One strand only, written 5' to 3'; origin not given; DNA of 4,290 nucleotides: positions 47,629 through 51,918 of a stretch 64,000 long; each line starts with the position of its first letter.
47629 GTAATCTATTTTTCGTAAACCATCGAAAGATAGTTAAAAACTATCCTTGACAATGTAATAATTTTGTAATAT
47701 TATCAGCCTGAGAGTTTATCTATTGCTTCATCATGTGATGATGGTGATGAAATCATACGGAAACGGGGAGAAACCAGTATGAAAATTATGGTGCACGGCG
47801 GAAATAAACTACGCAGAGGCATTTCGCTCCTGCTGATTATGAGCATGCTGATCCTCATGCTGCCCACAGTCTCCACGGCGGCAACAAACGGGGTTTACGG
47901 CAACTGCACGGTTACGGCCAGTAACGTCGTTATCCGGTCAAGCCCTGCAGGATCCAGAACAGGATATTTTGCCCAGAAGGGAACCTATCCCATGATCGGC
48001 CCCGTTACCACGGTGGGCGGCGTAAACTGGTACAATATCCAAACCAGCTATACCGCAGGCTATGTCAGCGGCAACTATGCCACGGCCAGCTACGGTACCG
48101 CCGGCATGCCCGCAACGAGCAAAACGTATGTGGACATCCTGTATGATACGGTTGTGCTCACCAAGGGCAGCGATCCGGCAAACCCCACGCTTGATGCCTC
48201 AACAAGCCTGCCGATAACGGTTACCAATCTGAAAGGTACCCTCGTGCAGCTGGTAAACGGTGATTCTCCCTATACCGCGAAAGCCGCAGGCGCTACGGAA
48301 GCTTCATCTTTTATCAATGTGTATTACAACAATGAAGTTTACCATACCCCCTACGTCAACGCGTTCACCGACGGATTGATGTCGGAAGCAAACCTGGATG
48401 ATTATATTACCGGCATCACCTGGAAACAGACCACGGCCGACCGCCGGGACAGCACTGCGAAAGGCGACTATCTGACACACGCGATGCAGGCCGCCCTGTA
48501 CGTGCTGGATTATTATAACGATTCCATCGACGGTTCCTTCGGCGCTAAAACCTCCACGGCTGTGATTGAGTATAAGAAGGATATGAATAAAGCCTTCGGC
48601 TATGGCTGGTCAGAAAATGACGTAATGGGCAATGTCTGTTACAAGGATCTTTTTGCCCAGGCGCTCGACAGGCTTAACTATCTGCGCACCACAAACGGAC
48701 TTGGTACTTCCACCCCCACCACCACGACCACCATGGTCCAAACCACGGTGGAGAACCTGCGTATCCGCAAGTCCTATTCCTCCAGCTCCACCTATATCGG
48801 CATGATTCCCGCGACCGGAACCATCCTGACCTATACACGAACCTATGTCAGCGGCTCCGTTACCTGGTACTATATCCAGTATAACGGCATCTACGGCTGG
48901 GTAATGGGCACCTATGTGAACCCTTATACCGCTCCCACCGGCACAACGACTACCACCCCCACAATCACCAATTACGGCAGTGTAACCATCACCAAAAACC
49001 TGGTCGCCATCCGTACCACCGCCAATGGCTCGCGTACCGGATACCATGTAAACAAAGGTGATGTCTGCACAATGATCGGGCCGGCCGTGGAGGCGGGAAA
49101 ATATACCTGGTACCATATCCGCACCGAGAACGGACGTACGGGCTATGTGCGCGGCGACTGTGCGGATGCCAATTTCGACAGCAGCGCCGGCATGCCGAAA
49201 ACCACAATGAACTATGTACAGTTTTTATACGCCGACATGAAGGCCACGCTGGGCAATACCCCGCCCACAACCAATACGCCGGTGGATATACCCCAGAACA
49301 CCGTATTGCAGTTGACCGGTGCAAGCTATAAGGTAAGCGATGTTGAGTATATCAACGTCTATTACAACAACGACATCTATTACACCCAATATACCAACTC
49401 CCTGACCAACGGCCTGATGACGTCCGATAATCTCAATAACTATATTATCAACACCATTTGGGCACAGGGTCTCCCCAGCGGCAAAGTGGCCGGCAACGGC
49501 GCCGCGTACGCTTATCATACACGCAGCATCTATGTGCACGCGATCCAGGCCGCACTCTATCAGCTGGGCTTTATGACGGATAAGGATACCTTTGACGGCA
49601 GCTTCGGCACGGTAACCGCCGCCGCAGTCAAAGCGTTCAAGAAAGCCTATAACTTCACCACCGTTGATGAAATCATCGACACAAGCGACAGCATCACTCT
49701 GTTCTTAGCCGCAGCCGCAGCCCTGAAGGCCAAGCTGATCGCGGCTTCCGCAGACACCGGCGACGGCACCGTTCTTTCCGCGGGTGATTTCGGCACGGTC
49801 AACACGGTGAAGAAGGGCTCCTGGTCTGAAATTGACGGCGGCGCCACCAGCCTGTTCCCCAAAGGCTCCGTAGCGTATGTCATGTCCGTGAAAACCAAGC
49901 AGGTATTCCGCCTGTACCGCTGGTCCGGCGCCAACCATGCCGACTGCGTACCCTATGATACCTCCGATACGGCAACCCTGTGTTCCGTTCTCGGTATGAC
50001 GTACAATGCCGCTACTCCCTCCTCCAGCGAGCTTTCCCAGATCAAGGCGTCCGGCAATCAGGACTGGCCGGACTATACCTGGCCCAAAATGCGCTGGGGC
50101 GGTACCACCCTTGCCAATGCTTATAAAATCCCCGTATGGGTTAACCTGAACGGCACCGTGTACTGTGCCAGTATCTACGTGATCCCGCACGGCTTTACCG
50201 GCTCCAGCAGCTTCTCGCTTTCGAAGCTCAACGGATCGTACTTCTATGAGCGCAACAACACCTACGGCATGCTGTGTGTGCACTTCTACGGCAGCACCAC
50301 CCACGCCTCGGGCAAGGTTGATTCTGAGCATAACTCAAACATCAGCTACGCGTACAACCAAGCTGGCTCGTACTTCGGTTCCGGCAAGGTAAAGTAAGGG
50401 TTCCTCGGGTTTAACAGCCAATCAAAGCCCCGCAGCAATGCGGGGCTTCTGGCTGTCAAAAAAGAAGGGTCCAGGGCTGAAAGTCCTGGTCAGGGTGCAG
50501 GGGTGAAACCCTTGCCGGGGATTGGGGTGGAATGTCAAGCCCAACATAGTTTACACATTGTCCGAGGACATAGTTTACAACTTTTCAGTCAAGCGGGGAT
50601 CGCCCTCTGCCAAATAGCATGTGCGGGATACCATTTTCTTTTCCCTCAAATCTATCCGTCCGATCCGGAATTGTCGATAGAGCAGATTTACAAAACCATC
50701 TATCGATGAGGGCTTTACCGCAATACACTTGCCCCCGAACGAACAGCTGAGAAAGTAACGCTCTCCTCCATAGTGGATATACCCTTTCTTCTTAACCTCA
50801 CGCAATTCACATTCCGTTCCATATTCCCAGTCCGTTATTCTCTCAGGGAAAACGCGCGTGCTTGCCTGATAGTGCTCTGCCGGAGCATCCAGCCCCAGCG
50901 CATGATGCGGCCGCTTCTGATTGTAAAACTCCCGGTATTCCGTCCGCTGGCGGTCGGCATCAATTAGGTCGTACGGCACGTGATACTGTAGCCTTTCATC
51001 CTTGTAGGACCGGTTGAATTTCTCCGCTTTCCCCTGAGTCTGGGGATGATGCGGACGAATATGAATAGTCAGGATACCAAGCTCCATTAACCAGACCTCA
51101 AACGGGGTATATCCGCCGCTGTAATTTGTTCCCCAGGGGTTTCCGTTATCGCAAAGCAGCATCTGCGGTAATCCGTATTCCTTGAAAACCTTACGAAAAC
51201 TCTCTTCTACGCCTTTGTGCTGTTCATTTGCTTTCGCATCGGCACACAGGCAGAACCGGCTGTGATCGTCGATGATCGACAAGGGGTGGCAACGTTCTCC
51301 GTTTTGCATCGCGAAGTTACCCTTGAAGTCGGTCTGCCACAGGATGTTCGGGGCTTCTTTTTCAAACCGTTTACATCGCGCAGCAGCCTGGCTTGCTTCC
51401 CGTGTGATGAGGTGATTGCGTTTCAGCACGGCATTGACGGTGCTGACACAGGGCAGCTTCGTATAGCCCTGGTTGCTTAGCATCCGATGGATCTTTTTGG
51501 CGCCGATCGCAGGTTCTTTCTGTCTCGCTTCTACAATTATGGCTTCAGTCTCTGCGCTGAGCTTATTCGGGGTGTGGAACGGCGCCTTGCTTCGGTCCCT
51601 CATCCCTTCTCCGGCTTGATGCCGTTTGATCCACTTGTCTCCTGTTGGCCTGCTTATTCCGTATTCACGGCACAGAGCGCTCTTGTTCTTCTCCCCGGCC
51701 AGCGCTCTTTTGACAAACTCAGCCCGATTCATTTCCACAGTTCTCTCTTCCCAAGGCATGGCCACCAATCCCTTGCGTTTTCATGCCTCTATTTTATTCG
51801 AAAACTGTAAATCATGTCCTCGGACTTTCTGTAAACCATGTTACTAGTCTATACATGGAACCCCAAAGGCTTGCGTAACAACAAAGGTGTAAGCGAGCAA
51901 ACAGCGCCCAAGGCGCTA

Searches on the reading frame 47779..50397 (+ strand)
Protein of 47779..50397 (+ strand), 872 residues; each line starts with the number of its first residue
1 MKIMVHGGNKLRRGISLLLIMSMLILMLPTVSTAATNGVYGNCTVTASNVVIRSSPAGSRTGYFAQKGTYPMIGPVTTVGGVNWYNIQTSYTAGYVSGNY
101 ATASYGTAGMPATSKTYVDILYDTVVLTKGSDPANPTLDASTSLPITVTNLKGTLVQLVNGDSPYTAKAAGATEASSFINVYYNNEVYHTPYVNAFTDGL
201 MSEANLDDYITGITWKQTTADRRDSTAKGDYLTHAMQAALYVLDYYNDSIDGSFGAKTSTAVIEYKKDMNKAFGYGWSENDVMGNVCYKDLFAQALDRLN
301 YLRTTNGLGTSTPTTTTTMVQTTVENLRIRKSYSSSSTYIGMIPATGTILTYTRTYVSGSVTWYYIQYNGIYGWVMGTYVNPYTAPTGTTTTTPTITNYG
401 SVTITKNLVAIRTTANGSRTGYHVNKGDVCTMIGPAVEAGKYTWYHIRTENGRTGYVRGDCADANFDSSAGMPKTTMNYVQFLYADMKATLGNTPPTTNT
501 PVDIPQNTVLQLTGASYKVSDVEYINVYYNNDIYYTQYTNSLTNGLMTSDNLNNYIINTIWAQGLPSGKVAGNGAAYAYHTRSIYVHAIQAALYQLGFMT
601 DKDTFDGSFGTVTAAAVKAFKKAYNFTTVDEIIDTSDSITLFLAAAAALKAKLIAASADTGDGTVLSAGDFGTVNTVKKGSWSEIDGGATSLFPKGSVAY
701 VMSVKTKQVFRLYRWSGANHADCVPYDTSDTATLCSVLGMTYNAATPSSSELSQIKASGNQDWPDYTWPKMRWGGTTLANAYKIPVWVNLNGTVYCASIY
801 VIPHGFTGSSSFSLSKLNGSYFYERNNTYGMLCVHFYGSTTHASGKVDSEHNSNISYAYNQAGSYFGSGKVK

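Call 53: search_protein_families(library=pfam, proteins=[window:47779-50397:+], max_evalue=0.001)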
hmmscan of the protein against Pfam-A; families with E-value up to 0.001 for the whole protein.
window:47779-50397:+ (872 aa): 2 families
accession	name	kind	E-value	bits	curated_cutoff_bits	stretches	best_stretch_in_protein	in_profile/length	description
PF01471.23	PG_binding_1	-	6.1e-15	55.6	23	2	586-630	5-46/57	Putative peptidoglycan binding domain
PF08239.17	SH3_3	-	1.2e-07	32.3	27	1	326-380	2-53/54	Bacterial SH3 domain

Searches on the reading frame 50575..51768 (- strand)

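Call 53: search_protein_families(library=pfam, proteins=[window:50575-51768:-], max_evalue=0.001)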
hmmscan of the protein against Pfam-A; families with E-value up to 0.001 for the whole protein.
window:50575-51768:- (397 aa): 8 families
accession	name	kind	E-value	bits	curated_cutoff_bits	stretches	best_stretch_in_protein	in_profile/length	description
PF13683.12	rve_3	-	4e-15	55.7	26.5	1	231-296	2-67/67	Integrase core domain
PF00665.32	rve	-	6.9e-14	52.4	32.6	1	138-242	2-102/102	Integrase core domain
PF13565.12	HTH_32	-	5.9e-10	40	33.7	1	42-115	1-73/73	Homeodomain-like domain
PF13518.12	HTH_28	-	5.8e-09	36.3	25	1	15-63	2-51/52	Helix-turn-helix domain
PF13551.12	HTH_29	-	6.7e-06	26.6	28.1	1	15-76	1-64/64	Winged helix-turn helix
PF13384.12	HTH_23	-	1.5e-05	25.1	24.6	1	11-53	3-45/50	Homeodomain-like domain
PF13011.12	LZ_Tnp_IS481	-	0.0003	21.5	22.2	0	9-73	8-74/85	leucine-zipper of insertion element IS481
PF01527.26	HTH_Tnp_1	-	0.00041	20.9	24.1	1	15-65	12-58/75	Transposase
